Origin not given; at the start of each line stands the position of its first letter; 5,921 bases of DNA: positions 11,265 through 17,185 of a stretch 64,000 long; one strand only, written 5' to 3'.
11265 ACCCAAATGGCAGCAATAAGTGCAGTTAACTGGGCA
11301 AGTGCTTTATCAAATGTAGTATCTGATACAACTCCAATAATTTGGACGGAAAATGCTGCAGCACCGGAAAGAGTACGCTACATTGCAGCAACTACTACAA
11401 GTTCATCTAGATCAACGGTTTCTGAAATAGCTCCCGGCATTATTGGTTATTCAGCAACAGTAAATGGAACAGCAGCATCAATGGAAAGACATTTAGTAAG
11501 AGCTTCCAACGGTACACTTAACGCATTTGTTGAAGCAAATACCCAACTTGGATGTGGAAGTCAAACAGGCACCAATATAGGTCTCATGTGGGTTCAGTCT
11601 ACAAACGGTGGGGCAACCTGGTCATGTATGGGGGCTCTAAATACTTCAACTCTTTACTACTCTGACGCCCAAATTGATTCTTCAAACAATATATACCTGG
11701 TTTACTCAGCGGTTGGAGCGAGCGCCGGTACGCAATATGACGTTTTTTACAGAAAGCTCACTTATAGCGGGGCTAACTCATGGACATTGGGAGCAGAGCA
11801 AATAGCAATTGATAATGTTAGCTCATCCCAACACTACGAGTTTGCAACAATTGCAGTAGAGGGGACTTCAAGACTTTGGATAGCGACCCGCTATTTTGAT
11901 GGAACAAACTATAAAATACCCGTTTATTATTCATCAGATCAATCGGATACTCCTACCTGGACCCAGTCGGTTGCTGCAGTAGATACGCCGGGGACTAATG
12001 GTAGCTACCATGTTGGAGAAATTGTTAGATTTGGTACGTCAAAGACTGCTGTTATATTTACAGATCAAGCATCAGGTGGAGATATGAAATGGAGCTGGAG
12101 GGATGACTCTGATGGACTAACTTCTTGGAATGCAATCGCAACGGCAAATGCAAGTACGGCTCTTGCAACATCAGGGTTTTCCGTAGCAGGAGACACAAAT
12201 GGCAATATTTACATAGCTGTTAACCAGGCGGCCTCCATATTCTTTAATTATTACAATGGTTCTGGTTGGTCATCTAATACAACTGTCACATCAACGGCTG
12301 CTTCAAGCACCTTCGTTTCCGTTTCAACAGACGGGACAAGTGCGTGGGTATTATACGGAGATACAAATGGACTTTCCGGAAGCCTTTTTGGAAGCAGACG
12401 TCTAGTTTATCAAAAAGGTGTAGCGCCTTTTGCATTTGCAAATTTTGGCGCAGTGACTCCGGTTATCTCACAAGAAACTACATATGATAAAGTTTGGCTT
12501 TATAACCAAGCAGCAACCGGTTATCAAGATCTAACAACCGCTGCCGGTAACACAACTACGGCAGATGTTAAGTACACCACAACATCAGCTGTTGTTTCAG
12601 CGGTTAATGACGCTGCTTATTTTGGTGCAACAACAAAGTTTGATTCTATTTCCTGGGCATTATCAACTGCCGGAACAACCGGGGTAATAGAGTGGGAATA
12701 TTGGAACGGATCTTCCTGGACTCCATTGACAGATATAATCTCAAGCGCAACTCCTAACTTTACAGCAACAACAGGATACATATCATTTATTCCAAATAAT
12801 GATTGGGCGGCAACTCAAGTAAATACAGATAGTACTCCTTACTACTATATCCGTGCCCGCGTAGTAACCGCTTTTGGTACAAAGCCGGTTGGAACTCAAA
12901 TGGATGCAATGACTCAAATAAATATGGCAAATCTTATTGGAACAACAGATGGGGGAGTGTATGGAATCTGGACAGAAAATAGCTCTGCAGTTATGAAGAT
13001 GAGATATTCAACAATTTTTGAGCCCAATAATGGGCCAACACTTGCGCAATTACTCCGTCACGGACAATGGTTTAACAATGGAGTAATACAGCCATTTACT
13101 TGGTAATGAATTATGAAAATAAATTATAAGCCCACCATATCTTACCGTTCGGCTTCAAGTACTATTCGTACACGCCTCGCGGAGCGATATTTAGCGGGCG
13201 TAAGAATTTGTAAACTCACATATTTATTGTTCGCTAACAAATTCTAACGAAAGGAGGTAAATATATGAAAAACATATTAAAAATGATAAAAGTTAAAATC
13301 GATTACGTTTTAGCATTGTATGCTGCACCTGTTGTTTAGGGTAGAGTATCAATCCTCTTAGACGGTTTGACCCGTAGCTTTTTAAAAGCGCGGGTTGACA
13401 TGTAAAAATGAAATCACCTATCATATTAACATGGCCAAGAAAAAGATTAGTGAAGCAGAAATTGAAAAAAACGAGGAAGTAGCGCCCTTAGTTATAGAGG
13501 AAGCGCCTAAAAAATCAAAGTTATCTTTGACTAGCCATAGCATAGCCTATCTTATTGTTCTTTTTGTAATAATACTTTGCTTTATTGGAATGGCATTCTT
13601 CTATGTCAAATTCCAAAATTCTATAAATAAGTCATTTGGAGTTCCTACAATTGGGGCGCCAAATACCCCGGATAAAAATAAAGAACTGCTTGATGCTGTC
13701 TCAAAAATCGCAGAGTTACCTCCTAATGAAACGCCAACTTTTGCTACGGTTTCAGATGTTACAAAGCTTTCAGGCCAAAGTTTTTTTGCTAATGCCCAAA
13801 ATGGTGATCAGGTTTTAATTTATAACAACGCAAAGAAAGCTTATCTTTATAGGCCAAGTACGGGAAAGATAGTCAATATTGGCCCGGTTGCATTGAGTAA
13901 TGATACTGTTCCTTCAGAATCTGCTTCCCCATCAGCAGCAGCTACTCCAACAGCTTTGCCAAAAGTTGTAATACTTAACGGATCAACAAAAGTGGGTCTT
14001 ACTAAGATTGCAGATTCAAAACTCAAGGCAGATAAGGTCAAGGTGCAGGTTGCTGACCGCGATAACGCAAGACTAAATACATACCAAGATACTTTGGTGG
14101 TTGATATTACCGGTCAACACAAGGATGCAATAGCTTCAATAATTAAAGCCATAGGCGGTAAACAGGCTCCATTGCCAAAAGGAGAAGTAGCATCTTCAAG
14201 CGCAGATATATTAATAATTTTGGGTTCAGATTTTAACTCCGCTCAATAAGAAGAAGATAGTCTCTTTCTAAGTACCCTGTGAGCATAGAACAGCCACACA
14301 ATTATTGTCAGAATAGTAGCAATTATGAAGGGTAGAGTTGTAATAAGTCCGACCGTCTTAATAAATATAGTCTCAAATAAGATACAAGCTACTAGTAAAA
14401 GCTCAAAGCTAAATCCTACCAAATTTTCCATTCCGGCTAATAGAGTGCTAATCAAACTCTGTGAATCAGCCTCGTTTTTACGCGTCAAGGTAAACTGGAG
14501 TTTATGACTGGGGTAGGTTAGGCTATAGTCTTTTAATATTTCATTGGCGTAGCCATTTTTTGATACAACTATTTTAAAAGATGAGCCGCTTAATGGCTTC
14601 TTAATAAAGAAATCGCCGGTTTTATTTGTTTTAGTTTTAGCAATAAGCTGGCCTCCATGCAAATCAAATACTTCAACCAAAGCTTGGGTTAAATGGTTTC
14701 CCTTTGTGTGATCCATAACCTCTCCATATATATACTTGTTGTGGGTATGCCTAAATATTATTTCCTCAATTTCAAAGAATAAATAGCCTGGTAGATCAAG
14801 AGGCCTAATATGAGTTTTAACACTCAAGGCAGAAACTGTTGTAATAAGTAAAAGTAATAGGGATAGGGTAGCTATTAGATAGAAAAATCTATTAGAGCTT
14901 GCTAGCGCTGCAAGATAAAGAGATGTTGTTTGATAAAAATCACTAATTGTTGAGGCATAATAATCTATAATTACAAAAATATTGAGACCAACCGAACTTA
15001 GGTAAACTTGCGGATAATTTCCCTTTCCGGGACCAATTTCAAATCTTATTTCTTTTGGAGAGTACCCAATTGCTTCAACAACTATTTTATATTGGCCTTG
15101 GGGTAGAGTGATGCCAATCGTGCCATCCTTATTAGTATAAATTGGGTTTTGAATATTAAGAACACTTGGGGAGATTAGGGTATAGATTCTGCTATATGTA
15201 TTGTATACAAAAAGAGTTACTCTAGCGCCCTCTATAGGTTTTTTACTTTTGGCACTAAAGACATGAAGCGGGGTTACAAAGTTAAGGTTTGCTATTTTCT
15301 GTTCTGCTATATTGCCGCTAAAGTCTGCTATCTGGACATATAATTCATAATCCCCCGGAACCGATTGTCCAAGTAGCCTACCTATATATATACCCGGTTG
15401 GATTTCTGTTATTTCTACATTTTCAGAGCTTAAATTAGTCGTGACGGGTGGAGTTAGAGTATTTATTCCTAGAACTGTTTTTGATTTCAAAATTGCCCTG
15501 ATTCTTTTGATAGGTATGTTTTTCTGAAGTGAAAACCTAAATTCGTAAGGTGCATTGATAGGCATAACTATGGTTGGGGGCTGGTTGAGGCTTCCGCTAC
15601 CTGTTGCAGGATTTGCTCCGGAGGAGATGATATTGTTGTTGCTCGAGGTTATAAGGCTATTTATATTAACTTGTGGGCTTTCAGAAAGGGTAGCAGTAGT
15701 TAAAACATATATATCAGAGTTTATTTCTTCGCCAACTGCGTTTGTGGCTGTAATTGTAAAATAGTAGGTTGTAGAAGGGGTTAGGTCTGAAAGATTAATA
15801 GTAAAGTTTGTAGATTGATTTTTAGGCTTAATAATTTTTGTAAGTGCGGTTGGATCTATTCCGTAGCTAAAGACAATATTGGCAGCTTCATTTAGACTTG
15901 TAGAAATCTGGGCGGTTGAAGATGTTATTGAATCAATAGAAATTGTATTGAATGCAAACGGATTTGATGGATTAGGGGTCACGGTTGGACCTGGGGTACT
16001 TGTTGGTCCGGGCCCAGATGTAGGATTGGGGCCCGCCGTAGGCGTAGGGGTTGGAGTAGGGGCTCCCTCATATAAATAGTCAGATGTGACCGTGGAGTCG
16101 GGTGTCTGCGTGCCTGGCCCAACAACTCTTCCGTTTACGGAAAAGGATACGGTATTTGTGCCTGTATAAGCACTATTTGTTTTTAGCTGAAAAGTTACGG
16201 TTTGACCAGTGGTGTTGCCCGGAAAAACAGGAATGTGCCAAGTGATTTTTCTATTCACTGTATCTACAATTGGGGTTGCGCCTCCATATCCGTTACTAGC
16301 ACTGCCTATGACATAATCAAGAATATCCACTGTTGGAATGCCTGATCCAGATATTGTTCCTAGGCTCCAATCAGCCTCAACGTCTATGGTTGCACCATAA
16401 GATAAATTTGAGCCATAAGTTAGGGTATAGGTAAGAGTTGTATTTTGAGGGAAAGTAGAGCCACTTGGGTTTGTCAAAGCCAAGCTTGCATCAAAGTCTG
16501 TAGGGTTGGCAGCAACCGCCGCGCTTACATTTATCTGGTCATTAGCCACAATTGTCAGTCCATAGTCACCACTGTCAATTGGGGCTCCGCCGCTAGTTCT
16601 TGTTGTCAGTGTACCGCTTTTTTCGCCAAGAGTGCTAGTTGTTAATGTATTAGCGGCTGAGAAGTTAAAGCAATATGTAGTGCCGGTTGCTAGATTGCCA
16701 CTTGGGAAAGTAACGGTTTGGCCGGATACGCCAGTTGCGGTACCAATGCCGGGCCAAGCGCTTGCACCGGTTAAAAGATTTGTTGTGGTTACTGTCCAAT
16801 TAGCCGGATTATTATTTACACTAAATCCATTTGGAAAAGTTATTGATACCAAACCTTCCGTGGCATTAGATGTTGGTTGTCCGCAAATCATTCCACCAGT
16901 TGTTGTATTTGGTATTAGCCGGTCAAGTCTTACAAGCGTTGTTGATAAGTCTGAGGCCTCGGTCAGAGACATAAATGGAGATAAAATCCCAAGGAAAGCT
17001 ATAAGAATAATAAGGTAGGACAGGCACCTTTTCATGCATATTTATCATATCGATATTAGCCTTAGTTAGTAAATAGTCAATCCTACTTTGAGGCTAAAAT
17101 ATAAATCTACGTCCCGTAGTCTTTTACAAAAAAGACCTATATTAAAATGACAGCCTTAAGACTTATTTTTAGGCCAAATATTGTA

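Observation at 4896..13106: ~2,737-aa protein fusing a membrane-anchored M23 peptidase to four tandem sialidase-like BNR propeller repeats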

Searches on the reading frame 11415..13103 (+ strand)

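Call 9: search_protein_families(library=pfam, proteins=[window:11415-13103:+], max_evalue=10)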
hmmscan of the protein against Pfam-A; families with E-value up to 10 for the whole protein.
window:11415-13103:+ (563 aa): 1 family
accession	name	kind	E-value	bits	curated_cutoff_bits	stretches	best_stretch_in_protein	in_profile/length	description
PF10708.14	DUF2510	-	0.036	14.2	24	1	429-440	16-27/35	Protein of unknown function (DUF2510)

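Call 70: search_protein_families(library=phrogs, proteins=[window:11415-13103:+], max_evalue=0.1)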
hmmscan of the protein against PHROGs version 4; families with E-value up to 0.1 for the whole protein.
window:11415-13103:+ (563 aa): 0 families

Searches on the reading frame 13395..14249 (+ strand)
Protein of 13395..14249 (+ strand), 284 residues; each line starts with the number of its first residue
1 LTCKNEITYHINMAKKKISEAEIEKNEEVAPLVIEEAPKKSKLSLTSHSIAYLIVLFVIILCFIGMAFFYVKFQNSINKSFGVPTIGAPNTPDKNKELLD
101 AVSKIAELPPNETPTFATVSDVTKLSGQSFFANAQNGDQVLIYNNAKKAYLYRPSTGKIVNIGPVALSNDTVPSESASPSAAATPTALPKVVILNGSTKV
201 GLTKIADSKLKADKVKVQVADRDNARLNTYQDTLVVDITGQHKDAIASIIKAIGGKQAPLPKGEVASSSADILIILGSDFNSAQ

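Call 20: search_protein_families(library=pfam, proteins=[window:13395-14249:+], max_evalue=0.001)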
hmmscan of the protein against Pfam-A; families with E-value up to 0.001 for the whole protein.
window:13395-14249:+ (284 aa): 1 family
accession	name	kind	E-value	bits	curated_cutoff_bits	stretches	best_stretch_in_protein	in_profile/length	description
PF13399.11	LytR_C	-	2.4e-05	25.6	22.2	1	190-280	3-86/86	LytR cell envelope-related transcriptional attenuator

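Call 61: search_protein_families(library=ncbifam, proteins=[window:13395-14246:+], max_evalue=0.01)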
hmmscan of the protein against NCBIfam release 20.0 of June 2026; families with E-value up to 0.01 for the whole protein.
window:13395-14246:+ (284 aa): 0 families

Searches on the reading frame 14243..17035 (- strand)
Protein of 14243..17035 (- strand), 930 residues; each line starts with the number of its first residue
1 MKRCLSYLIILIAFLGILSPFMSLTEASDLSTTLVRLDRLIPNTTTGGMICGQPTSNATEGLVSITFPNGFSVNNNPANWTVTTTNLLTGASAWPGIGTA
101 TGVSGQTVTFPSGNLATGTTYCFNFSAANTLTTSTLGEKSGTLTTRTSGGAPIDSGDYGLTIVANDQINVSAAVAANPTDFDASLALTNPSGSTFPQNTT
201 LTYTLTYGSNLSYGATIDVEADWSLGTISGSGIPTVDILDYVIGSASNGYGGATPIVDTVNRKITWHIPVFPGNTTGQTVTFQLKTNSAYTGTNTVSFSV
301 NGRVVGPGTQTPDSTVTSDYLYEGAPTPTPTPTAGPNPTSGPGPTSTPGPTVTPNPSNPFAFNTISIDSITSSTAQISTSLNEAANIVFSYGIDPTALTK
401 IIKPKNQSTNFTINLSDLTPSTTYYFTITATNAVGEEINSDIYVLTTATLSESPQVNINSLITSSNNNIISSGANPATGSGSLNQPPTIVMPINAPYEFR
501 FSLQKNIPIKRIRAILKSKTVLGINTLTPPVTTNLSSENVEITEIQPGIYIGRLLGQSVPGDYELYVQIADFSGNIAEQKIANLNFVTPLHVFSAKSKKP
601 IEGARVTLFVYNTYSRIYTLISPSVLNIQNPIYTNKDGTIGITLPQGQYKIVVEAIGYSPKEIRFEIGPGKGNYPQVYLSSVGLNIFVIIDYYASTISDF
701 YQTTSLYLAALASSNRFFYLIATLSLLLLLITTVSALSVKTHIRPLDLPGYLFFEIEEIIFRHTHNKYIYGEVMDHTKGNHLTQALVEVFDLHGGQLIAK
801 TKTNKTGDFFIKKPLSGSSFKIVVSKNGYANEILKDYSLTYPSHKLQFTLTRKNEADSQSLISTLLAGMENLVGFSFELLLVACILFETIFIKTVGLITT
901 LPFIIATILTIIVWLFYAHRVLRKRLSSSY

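Call 20: search_protein_families(library=pfam, proteins=[window:14243-17035:-], max_evalue=0.001)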
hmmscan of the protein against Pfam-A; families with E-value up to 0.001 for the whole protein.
window:14243-17035:- (930 aa): 3 families
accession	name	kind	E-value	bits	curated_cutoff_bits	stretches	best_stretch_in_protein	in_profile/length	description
PF13620.12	CarboxypepD_reg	-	1.4e-13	51.4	32.3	2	593-673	7-75/82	Carboxypeptidase regulatory-like domain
PF13715.12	CarbopepD_reg_2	-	4e-10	40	32.2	1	629-674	25-71/88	CarboxypepD_reg-like domain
PF00041.27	fn3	-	0.00055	20.5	25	0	405-440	45-78/84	Fibronectin type III domain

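Call 61: search_protein_families(library=ncbifam, proteins=[window:14243-17032:-], max_evalue=0.01)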
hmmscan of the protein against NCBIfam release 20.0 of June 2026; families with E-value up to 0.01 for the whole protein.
window:14243-17032:- (929 aa): 1 family
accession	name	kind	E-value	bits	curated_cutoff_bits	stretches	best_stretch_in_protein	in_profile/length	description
NF058648.1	ECF_sub_HI1622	equivalog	0.00024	21.1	100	1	762-832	21-90/180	NikL family nickel/cobalt ECF transporter subunit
